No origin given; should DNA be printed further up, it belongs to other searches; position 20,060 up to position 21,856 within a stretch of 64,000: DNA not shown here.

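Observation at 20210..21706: Wzy_C/WaaL-family protein co-encoded with a PglK/MsbA-type exporter: LPS ligase or PglL-like protein O-oligosaccharyltransferase?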

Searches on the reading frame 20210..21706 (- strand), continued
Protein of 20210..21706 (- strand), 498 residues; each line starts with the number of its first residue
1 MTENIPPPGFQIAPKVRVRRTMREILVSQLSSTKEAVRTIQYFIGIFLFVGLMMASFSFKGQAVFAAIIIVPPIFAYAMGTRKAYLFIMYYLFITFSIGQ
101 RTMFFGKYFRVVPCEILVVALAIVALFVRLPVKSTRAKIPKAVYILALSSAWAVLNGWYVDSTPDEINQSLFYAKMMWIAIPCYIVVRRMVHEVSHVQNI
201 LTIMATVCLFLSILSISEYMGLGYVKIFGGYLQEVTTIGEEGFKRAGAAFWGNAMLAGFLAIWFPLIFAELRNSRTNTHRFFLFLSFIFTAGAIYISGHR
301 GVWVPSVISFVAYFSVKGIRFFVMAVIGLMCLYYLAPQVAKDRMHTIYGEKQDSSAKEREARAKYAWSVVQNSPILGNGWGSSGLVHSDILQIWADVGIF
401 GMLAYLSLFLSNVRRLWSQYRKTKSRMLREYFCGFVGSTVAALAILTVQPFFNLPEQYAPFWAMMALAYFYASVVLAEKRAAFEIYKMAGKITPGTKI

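Call 62: find_encoding_contigs(protein=P0039, flank=10000, max_places=2)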
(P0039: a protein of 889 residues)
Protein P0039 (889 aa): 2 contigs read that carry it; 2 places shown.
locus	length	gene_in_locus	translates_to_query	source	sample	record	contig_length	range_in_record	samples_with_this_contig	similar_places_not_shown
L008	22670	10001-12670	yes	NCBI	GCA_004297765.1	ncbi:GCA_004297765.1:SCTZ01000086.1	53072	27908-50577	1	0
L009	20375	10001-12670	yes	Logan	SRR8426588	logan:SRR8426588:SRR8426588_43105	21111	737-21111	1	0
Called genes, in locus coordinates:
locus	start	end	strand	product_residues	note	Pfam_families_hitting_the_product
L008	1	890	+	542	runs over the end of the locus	PF13231:PMT_2 (weak)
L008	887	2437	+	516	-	PF13231:PMT_2 (weak)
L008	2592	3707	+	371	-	PF13439:Glyco_transf_4, PF13579:Glyco_trans_4_4, PF20706:GT4-conflict, PF00534:Glycos_transf_1, PF13692:Glyco_trans_1_4, PF13524:Glyco_trans_1_2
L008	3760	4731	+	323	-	PF13489:Methyltransf_23, PF13847:Methyltransf_31, PF08241:Methyltransf_11, PF08242:Methyltransf_12, PF13649:Methyltransf_25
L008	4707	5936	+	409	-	PF13439:Glyco_transf_4, PF13579:Glyco_trans_4_4, PF20706:GT4-conflict, PF00534:Glycos_transf_1, PF13692:Glyco_trans_1_4, PF13524:Glyco_trans_1_2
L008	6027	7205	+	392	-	PF08323:Glyco_transf_5 (weak), PF13439:Glyco_transf_4, PF13579:Glyco_trans_4_4, PF20706:GT4-conflict, PF00534:Glycos_transf_1, PF13692:Glyco_trans_1_4, PF13524:Glyco_trans_1_2 (weak)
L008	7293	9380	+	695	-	PF02366:PMT (weak), PF13231:PMT_2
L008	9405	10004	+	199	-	PF00132:Hexapep, PF14602:Hexapep_2 (weak)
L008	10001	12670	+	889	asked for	PF13231:PMT_2, PF04932:Wzy_C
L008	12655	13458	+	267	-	PF00535:Glycos_transf_2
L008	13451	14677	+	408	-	PF13439:Glyco_transf_4, PF13579:Glyco_trans_4_4, PF20706:GT4-conflict (weak), PF00534:Glycos_transf_1, PF13692:Glyco_trans_1_4, PF13524:Glyco_trans_1_2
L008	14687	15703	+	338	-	PF20706:GT4-conflict, PF00534:Glycos_transf_1, PF13692:Glyco_trans_1_4, PF13524:Glyco_trans_1_2 (weak)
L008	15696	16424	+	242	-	PF13489:Methyltransf_23 (weak), PF13847:Methyltransf_31, PF08241:Methyltransf_11, PF13649:Methyltransf_25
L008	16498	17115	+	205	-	PF02397:Bac_transf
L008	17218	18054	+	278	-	PF13292:DXP_synthase_N (faint), PF00456:Transketolase_N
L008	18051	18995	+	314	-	PF02779:Transket_pyr, PF02780:Transketolase_C, PF22613:Transketolase_C_1 (weak)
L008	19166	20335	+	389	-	PF00155:Aminotran_1_2, PF01041:DegT_DnrJ_EryC1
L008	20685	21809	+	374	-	PF00155:Aminotran_1_2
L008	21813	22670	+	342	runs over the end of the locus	PF00535:Glycos_transf_2, PF13641:Glyco_tranf_2_3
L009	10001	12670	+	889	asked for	PF13231:PMT_2, PF04932:Wzy_C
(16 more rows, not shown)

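Call 63: find_encoding_contigs(protein=P0020, flank=10000, max_places=2)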
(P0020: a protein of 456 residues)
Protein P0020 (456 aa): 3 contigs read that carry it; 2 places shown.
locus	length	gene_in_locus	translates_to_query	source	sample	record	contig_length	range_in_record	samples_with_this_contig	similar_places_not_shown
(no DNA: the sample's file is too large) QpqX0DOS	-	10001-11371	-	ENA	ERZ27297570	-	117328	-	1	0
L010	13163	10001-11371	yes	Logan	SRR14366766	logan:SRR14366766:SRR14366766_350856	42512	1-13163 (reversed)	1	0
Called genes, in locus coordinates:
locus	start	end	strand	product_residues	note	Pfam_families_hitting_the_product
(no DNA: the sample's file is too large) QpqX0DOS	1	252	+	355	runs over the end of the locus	PF13439:Glyco_transf_4, PF13579:Glyco_trans_4_4 (weak), PF00534:Glycos_transf_1, PF13692:Glyco_trans_1_4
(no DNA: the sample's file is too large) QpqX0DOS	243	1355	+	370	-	PF13439:Glyco_transf_4, PF00534:Glycos_transf_1, PF13692:Glyco_trans_1_4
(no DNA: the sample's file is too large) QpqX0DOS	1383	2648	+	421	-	PF00535:Glycos_transf_2, PF01209:Ubie_methyltran (faint), PF13489:Methyltransf_23, PF13847:Methyltransf_31, PF08241:Methyltransf_11, PF08242:Methyltransf_12, PF13649:Methyltransf_25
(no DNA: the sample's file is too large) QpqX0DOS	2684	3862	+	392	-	-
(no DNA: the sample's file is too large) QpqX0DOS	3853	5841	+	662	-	PF13231:PMT_2 (weak)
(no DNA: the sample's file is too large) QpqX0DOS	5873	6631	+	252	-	PF00535:Glycos_transf_2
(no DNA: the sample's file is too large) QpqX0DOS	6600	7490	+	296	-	PF00535:Glycos_transf_2, PF13641:Glyco_tranf_2_3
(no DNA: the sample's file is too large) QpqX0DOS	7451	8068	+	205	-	PF00132:Hexapep (weak), PF14602:Hexapep_2 (weak)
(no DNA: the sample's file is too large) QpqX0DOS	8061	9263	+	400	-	PF13439:Glyco_transf_4, PF13579:Glyco_trans_4_4, PF00534:Glycos_transf_1, PF13692:Glyco_trans_1_4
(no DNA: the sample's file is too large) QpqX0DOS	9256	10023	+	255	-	PF00535:Glycos_transf_2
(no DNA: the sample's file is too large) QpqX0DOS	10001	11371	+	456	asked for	PF04932:Wzy_C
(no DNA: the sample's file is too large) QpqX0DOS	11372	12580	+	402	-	PF01041:DegT_DnrJ_EryC1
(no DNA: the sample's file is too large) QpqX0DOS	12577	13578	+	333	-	PF13439:Glyco_transf_4, PF00534:Glycos_transf_1, PF13692:Glyco_trans_1_4, PF13524:Glyco_trans_1_2 (weak)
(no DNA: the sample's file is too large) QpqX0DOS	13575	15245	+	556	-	PF00535:Glycos_transf_2, PF13506:Glyco_transf_21 (weak), PF13641:Glyco_tranf_2_3, PF02397:Bac_transf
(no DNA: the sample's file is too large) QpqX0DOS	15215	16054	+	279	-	PF13489:Methyltransf_23, PF08241:Methyltransf_11, PF08242:Methyltransf_12, PF13649:Methyltransf_25, PF13847:Methyltransf_31 (weak)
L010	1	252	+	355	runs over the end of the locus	PF13439:Glyco_transf_4, PF13579:Glyco_trans_4_4 (weak), PF00534:Glycos_transf_1, PF13692:Glyco_trans_1_4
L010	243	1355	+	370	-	PF13439:Glyco_transf_4, PF00534:Glycos_transf_1, PF13692:Glyco_trans_1_4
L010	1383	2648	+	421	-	PF00535:Glycos_transf_2, PF01209:Ubie_methyltran (faint), PF13489:Methyltransf_23, PF13847:Methyltransf_31, PF08241:Methyltransf_11, PF08242:Methyltransf_12, PF13649:Methyltransf_25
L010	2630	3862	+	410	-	-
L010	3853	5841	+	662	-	PF13231:PMT_2 (weak)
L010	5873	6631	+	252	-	PF00535:Glycos_transf_2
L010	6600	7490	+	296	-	PF00535:Glycos_transf_2, PF13641:Glyco_tranf_2_3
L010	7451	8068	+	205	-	PF00132:Hexapep (weak), PF14602:Hexapep_2 (weak)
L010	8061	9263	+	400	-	PF13439:Glyco_transf_4, PF13579:Glyco_trans_4_4, PF00534:Glycos_transf_1, PF13692:Glyco_trans_1_4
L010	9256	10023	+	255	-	PF00535:Glycos_transf_2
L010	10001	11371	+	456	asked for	PF04932:Wzy_C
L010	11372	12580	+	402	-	PF01041:DegT_DnrJ_EryC1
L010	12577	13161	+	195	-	?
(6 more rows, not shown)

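Call 74: list_cluster_members(proteins=[P0032, P0033, P0034, P0035, P0037, P0040, P0041, P0043, P0045, P0046])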
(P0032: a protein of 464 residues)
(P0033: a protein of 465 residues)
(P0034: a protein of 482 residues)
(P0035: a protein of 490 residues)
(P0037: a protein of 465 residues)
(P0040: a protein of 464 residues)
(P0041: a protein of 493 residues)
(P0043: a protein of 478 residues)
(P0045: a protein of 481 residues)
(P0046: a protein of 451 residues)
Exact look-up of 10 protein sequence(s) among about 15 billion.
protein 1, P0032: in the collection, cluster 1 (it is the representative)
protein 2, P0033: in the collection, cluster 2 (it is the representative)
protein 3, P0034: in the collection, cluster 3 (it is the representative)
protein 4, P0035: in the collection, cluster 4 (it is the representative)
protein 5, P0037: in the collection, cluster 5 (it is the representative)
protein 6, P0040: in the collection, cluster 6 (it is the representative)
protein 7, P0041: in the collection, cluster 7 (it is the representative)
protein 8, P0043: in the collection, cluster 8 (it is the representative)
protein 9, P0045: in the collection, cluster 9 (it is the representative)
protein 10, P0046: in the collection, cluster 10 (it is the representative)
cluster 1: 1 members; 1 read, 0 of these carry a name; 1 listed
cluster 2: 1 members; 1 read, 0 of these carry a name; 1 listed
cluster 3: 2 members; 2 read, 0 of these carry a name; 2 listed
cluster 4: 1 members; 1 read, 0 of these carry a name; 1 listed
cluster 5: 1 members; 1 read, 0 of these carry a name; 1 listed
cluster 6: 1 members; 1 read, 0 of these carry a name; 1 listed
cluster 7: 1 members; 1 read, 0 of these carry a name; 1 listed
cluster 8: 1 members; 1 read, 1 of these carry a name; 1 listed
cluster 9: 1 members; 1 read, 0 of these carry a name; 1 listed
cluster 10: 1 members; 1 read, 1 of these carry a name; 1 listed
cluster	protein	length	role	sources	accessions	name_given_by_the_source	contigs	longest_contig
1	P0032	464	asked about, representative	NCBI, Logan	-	-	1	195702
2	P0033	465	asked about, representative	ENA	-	-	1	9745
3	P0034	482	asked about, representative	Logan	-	-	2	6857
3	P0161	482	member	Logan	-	-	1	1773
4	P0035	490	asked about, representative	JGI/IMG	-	-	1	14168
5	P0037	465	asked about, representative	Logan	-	-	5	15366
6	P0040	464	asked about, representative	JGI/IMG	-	-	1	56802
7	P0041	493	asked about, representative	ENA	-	-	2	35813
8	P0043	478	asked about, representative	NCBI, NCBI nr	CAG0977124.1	hypothetical protein ANRL3_01884 [Anaerolineae bacterium]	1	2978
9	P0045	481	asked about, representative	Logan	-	-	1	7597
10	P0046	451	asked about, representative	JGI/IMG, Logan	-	hypothetical protein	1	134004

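Call 75: find_encoding_contigs(protein=P0032, flank=10000, max_places=1)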
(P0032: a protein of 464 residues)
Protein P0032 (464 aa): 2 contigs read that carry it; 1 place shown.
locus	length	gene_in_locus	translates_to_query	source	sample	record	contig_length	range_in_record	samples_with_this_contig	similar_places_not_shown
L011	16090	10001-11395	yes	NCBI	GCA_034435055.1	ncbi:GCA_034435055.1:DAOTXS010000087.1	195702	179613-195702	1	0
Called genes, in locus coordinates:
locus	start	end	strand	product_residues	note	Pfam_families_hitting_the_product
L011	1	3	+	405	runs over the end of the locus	PF13439:Glyco_transf_4 (weak), PF00534:Glycos_transf_1, PF20706:GT4-conflict, PF13692:Glyco_trans_1_4, PF13524:Glyco_trans_1_2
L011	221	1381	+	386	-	PF13439:Glyco_transf_4, PF13579:Glyco_trans_4_4, PF20706:GT4-conflict, PF00534:Glycos_transf_1, PF13692:Glyco_trans_1_4, PF13524:Glyco_trans_1_2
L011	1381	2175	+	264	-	PF02475:TRM5-TYW2_MTfase (weak), PF05050:Methyltransf_21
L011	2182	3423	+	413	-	PF13439:Glyco_transf_4, PF13579:Glyco_trans_4_4, PF20706:GT4-conflict, PF00534:Glycos_transf_1, PF13692:Glyco_trans_1_4, PF13524:Glyco_trans_1_2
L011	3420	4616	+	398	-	PF13439:Glyco_transf_4, PF13579:Glyco_trans_4_4, PF00534:Glycos_transf_1, PF13692:Glyco_trans_1_4, PF13524:Glyco_trans_1_2 (weak)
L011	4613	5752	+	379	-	PF13477:Glyco_trans_4_2 (weak), PF13439:Glyco_transf_4, PF13579:Glyco_trans_4_4, PF20706:GT4-conflict, PF00534:Glycos_transf_1, PF13692:Glyco_trans_1_4, PF13524:Glyco_trans_1_2 (weak)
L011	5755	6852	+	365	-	PF13439:Glyco_transf_4, PF13579:Glyco_trans_4_4, PF20706:GT4-conflict (weak), PF00534:Glycos_transf_1, PF13692:Glyco_trans_1_4, PF13524:Glyco_trans_1_2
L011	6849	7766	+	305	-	PF00535:Glycos_transf_2, PF13641:Glyco_tranf_2_3, PF13632:Glyco_trans_2_3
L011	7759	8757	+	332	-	PF00551:Formyl_trans_N, PF02911:Formyl_trans_C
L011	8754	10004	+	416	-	PF13231:PMT_2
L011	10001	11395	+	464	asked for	PF04932:Wzy_C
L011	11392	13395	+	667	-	-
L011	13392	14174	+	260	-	PF00535:Glycos_transf_2, PF13641:Glyco_tranf_2_3 (weak)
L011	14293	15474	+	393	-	PF13439:Glyco_transf_4, PF13579:Glyco_trans_4_4, PF00534:Glycos_transf_1, PF13692:Glyco_trans_1_4, PF13524:Glyco_trans_1_2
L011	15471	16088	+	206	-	?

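Call 76: find_encoding_contigs(protein=P0046, flank=10000, max_places=1)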
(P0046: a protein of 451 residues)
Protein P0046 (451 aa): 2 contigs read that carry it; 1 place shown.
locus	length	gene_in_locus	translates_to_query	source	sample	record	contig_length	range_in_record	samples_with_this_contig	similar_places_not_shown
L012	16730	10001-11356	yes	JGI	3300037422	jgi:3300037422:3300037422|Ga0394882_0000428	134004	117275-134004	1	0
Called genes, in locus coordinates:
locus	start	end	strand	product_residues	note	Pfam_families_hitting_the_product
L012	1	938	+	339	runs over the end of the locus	PF20706:GT4-conflict, PF00534:Glycos_transf_1, PF13692:Glyco_trans_1_4, PF13524:Glyco_trans_1_2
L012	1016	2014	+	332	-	PF00535:Glycos_transf_2, PF13641:Glyco_tranf_2_3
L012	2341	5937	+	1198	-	PF00041:fn3 (faint), PF19077:Big_13 (faint), PF13229:Beta_helix (faint)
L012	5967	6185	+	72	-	-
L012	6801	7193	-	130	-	PF08241:Methyltransf_11, PF13489:Methyltransf_23, PF08242:Methyltransf_12 (weak), PF13649:Methyltransf_25 (weak)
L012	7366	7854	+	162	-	-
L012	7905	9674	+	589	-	PF22842:Pel9A-like_beta_helix (weak)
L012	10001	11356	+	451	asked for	-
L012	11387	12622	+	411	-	PF13439:Glyco_transf_4, PF13579:Glyco_trans_4_4, PF20706:GT4-conflict, PF00534:Glycos_transf_1, PF13692:Glyco_trans_1_4, PF13524:Glyco_trans_1_2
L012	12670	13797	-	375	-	PF00872:Transposase_mut (weak), PF08241:Methyltransf_11 (weak)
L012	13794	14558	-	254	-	PF00872:Transposase_mut, PF10551:MULE (weak)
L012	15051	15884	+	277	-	-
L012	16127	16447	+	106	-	-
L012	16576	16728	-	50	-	?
